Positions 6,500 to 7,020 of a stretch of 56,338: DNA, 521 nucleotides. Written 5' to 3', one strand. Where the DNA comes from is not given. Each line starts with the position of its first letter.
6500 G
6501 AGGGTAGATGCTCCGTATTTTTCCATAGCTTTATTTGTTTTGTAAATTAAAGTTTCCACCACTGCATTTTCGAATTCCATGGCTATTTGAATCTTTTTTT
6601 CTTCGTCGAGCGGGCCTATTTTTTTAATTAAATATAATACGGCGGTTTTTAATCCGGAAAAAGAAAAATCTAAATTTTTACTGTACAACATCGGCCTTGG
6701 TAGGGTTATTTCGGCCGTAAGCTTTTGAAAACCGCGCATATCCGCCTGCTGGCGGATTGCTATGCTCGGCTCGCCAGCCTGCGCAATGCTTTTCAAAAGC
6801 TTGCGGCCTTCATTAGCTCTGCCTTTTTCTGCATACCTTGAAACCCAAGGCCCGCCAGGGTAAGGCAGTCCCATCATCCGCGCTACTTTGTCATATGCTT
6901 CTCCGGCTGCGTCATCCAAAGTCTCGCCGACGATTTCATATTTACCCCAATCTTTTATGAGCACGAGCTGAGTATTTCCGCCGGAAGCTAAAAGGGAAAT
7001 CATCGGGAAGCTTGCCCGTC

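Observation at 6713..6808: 96-nt GC-rich compound palindrome inserted in frame into tsaD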

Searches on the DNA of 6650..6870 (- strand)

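Call 21: search_rna_families(source=window, start=6650, end=6870, threshold=evalue, max_evalue=10, show_alignments=5)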
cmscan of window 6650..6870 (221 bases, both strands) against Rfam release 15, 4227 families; matches with E-value up to 10: 4.
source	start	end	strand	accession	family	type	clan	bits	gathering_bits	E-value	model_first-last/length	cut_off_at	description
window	6656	6711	+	RF02589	Spy779816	Gene; sRNA;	-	16.8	67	2.3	1-88/88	no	S. pyogenes small RNA 779816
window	6714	6807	-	RF03263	MIR861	Gene; miRNA;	-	14.6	70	4.7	1-111/111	no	MIR861 microRNA precursor family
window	6664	6738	-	RF02619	BSnc115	Gene; sRNA;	-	13.7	115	3.4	1-91/91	no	Brucella sRNA 115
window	6650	6696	-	RF00478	SCARNA6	Gene; snRNA; snoRNA; scaRNA;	-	8.1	68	1.9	1-47/265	3'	Small Cajal body specific RNA 6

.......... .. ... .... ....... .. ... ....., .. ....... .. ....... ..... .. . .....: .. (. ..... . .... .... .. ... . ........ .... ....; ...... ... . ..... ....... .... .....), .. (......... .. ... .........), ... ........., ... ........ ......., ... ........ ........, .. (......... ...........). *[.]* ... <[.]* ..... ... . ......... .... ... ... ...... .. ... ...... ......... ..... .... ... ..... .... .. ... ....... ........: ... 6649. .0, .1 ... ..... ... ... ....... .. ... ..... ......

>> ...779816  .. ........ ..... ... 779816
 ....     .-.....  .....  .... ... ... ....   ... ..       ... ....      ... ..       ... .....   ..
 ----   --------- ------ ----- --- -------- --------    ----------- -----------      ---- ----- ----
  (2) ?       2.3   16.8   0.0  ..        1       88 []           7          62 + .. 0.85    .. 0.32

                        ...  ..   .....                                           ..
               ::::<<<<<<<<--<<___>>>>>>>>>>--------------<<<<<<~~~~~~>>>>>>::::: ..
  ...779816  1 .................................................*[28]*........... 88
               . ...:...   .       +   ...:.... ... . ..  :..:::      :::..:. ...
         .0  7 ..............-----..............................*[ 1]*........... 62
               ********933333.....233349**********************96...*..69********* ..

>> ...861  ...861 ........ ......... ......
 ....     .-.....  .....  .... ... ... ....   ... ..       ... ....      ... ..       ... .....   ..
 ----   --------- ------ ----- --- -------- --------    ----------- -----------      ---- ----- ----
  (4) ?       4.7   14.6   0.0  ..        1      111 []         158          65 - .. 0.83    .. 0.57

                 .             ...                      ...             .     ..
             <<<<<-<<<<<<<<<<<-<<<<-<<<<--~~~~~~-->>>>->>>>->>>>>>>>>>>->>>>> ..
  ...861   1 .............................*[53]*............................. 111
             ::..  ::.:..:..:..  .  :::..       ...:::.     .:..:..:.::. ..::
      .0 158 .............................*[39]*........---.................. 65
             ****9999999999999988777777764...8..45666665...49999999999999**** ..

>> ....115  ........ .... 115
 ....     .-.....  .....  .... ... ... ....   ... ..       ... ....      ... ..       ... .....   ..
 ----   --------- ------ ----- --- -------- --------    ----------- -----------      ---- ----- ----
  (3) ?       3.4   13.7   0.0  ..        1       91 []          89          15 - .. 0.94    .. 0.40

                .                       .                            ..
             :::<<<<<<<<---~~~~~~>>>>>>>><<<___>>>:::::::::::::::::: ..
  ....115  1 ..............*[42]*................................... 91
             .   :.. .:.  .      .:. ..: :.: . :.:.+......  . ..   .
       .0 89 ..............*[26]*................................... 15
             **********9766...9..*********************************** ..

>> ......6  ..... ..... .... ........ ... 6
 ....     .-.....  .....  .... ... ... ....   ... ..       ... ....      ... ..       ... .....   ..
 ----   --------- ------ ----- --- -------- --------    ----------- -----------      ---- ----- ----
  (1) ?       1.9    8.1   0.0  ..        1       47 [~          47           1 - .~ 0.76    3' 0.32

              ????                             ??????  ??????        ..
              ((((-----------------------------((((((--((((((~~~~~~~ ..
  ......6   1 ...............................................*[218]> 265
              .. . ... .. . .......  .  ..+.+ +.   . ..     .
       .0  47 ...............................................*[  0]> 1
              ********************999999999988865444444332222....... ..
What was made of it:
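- On Any Rfam 15 RNA family, including self-cleaving ribozymes and group II intron domains: The best hits over 6650-6870 have E = 1.9-4.7, and their scores (8-17 bits) are far below the gathering scores of 67-115 bits (call 21).
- There is no Rfam 15 match even at E up to 10 (call 21). No ribozyme or intron family matches (call 21).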

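Call 39: build_rna_model(alignment_id=A2)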
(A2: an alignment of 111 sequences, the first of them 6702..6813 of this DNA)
Model R1 built from alignment A2 (111 sequences, 121 columns); structure: RNAalifold consensus.
model positions 113; base pairs 24; branch points 1; effective number of sequences 5.69; information 0.59 bits per position. Calibrated on 0.2 Mb of random sequence (short: E-values are rough).
structure used (alignment columns):
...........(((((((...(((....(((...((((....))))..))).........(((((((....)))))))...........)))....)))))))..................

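Call 40: search_with_rna_model(model_id=R1, source=window, filters=off, max_evalue=10, show_alignments=3)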
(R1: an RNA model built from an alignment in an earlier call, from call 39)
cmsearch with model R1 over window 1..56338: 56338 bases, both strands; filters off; matches with E-value up to 10: 36.
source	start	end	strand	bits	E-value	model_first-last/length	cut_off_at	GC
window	6702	6813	-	86.5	1.1e-26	1-113/113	no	0.54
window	37849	37894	+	13.7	0.16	1-113/113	no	0.24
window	21385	21444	-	12.1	0.56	1-113/113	no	0.27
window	37843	37888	-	12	0.63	1-113/113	no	0.22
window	53188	53295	-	11.4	0.95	1-113/113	no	0.44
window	34212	34264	-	10.6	1.9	1-113/113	no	0.26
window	28573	28642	+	10.6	1.9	1-113/113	no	0.27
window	17499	17588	+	10.3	2.3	1-113/113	no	0.32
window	16517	16581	-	10.3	2.4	1-113/113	no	0.2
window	7969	8030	-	10.1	2.7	1-113/113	no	0.35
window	421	479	-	10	2.9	1-113/113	no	0.24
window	38005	38096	-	9.8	3.4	1-113/113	no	0.33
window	24057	24136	-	9.6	4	1-113/113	no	0.29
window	55255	55322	+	9.4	4.9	1-113/113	no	0.26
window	7975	8036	+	9.4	4.9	1-113/113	no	0.37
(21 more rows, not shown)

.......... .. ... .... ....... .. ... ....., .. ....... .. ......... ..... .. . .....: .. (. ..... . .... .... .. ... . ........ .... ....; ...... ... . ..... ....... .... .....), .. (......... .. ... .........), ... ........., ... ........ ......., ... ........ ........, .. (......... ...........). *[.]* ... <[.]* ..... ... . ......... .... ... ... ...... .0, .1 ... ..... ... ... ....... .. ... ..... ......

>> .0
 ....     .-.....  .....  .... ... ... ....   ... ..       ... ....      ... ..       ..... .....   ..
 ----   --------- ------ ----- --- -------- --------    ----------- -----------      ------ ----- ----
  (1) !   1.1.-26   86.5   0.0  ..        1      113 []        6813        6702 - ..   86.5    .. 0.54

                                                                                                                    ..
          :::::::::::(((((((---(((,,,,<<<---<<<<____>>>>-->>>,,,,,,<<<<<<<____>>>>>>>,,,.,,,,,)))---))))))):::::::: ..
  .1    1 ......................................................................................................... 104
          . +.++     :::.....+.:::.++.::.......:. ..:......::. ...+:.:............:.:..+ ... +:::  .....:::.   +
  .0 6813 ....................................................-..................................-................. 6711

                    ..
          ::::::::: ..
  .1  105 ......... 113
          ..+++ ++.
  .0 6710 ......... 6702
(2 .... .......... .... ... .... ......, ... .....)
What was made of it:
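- The window holds a single copy in 56 kb (call 40).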

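Call 41: search_with_rna_model(model_id=R1, sources=[L001, L002, L003, L004, L005, L006, L007, L008, L009, L010, L011, L012, L014, L015, L018, L031, L037, L046, L054, L058, L065, L073, L077, L081, L082, L083, L084, L085, L086, L087, L088, L089], max_evalue=0.01)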
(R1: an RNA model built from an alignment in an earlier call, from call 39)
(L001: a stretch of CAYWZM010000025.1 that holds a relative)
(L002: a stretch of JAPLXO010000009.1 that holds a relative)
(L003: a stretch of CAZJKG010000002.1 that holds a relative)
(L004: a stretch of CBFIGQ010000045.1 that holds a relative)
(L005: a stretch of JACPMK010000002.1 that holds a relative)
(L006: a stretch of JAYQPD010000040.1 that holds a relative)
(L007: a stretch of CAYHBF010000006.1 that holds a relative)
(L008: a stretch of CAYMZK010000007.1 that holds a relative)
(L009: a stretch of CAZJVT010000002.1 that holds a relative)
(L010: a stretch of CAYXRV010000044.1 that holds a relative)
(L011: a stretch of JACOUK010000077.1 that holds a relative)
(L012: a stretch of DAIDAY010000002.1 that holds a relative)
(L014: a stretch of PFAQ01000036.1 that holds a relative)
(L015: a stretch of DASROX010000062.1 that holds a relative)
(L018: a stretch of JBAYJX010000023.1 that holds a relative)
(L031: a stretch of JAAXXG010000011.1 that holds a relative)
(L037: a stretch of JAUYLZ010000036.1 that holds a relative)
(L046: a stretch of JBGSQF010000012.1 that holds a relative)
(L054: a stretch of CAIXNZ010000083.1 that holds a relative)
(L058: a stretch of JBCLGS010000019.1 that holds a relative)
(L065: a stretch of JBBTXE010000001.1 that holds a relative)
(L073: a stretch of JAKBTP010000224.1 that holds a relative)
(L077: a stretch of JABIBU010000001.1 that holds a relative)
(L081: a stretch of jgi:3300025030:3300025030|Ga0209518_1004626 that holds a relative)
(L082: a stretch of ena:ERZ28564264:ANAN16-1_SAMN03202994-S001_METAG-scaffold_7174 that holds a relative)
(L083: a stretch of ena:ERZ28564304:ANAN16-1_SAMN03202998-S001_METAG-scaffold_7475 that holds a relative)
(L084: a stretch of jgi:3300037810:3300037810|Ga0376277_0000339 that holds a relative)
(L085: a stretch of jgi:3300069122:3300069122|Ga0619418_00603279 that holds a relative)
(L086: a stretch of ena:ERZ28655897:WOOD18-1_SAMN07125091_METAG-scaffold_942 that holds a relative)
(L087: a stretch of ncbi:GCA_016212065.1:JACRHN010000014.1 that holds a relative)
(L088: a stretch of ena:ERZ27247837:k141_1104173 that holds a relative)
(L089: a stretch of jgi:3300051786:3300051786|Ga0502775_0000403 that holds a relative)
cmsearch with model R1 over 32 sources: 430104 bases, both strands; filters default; matches with E-value up to 0.01: 8.
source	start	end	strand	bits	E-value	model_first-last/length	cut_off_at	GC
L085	4108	4220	+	98.3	7e-30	1-113/113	no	0.57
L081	2150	2261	+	88.5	1.8e-26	1-113/113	no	0.45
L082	4115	4226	+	88.5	1.8e-26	1-113/113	no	0.45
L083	4342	4453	+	88.5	1.8e-26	1-113/113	no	0.45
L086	2104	2214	+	70.4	3.2e-20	1-113/113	no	0.41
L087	2061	2172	+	57.9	6.5e-16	1-113/113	no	0.54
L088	10615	10724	-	53.7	1.9e-14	1-113/113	no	0.44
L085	8101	8215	-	39.6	1.4e-09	1-113/113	no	0.33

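Call 42: search_with_rna_model(model_id=R1, sources=[L090, L091, L092, L093, L094, L095, L096, L097, L098, L099, L100, L101, L102, L103, L104, L105, L106, L107, L108, L109, L110, L111, L112, L113, L114, L115, L116, L117, L118, L119, L120, L121, L122, L123, L124, L125, L126, L127, L128, L129, L130, L131, L132, L133, L134, L135, L136, L137, L138, L139, L140, L141, L142, L143, L144, L145, L146, L147, L148, L149], max_evalue=0.001)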
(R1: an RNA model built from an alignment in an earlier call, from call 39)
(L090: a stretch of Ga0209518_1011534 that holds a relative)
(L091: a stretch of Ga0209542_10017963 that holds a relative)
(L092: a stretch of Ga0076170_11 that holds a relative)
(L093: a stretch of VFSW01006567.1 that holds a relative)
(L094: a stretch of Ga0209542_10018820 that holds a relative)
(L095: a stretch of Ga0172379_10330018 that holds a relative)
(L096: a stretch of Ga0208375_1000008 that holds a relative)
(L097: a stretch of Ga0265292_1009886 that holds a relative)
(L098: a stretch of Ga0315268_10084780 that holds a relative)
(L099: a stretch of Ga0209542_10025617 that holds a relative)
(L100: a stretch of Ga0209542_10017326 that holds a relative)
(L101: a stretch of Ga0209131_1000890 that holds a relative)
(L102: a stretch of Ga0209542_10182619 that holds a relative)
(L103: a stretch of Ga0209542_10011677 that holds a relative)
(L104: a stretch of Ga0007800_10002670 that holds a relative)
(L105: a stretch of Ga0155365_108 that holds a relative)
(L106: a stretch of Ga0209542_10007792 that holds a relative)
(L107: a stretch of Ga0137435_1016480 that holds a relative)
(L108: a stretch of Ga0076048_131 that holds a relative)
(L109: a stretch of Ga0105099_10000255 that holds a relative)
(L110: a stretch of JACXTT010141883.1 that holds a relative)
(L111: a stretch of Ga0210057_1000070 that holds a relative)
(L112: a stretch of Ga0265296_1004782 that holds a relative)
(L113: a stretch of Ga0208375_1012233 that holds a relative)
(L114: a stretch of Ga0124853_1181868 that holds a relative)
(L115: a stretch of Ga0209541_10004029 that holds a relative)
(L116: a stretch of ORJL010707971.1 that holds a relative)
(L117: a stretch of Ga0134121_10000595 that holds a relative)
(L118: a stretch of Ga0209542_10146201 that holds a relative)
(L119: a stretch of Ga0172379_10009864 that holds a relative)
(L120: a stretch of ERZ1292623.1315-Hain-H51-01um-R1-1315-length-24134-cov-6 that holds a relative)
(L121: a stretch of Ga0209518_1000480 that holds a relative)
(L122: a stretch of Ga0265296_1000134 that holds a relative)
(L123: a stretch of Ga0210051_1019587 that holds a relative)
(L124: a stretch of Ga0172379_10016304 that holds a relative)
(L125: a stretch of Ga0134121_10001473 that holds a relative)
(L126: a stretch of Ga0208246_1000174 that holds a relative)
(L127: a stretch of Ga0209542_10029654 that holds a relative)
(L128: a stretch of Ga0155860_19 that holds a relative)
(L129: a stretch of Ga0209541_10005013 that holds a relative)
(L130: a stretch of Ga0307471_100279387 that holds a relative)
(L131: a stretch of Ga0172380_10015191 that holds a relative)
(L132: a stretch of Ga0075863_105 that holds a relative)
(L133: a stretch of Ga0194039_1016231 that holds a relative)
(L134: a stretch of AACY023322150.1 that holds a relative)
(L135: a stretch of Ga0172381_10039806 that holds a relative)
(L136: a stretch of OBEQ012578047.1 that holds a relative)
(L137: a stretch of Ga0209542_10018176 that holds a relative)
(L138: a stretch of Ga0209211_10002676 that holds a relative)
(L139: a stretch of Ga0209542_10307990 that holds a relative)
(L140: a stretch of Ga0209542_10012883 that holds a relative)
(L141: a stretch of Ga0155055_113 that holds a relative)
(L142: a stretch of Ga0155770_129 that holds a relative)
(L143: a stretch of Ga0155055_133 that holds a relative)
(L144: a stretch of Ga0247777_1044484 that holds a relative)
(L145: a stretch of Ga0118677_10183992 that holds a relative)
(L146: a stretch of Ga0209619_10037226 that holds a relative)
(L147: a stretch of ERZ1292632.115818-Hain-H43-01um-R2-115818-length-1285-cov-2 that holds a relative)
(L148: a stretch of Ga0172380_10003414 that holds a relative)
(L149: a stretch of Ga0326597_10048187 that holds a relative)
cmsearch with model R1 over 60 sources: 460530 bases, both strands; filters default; matches with E-value up to 0.001: 67.
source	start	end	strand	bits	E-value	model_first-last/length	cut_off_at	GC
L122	2848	2960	+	106.9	8.4e-33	1-113/113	no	0.57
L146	1843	1955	+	105.4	2.7e-32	1-113/113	no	0.6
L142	275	387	-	104.8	4.5e-32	1-113/113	no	0.61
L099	1784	1896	-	104.3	6.3e-32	1-113/113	no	0.6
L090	296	408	-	101.6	5.6e-31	1-113/113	no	0.51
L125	9756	9868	-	100.2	1.7e-30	1-113/113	no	0.58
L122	2265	2376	+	100.1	1.9e-30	1-113/113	no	0.34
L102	1207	1319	+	99.8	2.2e-30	1-113/113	no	0.63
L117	3560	3672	+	99.6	2.8e-30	1-113/113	no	0.57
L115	2916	3027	+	99.1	4.2e-30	1-113/113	no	0.41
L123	959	1070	-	97.7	1.3e-29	1-113/113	no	0.3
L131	2167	2279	+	97.3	1.7e-29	1-113/113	no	0.35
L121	4802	4913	-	96.8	2.5e-29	1-113/113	no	0.4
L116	1387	1498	-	95.5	7.1e-29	1-113/113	no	0.38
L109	9457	9568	-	95.5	7.2e-29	1-113/113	no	0.35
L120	5622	5734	-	95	1e-28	1-113/113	no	0.61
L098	785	896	-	94.7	1.4e-28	1-113/113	no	0.45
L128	4827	4939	+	93.4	3.7e-28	1-113/113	no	0.59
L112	8508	8620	-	93.2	4.4e-28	1-113/113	no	0.64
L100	8891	9003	+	92.8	6.1e-28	1-113/113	no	0.69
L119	3732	3844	-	91.5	1.7e-27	1-113/113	no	0.32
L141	5124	5236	+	90.8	3.1e-27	1-113/113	no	0.65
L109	10350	10461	-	90.6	3.4e-27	1-113/113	no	0.38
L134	1060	1171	-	90.1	5.2e-27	1-113/113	no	0.38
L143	11692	11804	-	89.9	6e-27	1-113/113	no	0.66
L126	9471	9583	+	89.9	6.2e-27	1-113/113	no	0.65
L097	2526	2638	-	89.6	7.7e-27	1-113/113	no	0.64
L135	3465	3577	-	88.2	2.4e-26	1-113/113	no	0.55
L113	3294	3405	-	88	2.8e-26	1-113/113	no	0.37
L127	7395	7507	-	88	2.8e-26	1-113/113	no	0.57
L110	559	671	-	86.8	7e-26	1-113/113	no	0.64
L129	6244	6355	+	86.4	9.6e-26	1-113/113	no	0.48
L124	4475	4587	+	86.1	1.3e-25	1-113/113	no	0.49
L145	636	747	-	86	1.4e-25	1-113/113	no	0.49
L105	1920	2031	+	84.4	4.7e-25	1-113/113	no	0.42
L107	1012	1124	-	84.2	5.9e-25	1-113/113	no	0.47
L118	597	708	+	83.8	7.6e-25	1-113/113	no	0.48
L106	430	541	-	82.4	2.3e-24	1-113/113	no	0.72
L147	931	1043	+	82.2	2.8e-24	1-113/113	no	0.42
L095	1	89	-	81.6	4.4e-24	1-89/113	3'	0.56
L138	8940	9051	-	80.3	1.2e-23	1-113/113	no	0.38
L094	4594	4705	+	80.2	1.4e-23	1-113/113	no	0.54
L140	12160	12271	-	80.2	1.4e-23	1-113/113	no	0.54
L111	163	274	-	78.5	5.5e-23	1-113/113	no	0.54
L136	62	175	-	76.4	2.8e-22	1-113/113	no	0.69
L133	1501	1613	-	75.2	7.3e-22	1-113/113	no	0.5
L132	10096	10207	+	74.2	1.6e-21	1-113/113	no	0.44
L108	6029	6140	+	74.2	1.7e-21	1-113/113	no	0.53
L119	4724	4836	-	74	2e-21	1-113/113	no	0.49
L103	11404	11516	+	73.9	2.1e-21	1-113/113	no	0.56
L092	1638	1752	+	73.7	2.5e-21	1-113/113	no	0.37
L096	13503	13617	+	73.7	2.5e-21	1-113/113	no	0.37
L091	5536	5646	+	72.5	6.4e-21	1-113/113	no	0.66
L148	3630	3743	-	70.2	3.8e-20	1-113/113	no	0.5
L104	3585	3697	+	69.2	8.6e-20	1-113/113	no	0.48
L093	3243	3356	+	68.7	1.2e-19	1-113/113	no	0.62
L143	12592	12704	+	68.6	1.4e-19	1-113/113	no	0.69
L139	1241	1334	-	64.3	4.2e-18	18-113/113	5'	0.56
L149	2986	3100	+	64.3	4.2e-18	1-113/113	no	0.5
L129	7484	7596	-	63.4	8.4e-18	1-113/113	no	0.56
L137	3332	3435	-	63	1.2e-17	1-113/113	no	0.62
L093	13476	13524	-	50.6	2.3e-13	29-78/113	no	0.61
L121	5964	6075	+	49.1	7.8e-13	1-113/113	no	0.36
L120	2589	2700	-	45.3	1.6e-11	1-113/113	no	0.48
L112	9885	9996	+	29.3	5.4e-06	1-113/113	no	0.42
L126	668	778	-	28.5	1e-05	1-113/113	no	0.35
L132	1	78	-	24.2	0.00032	1-77/113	3'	0.37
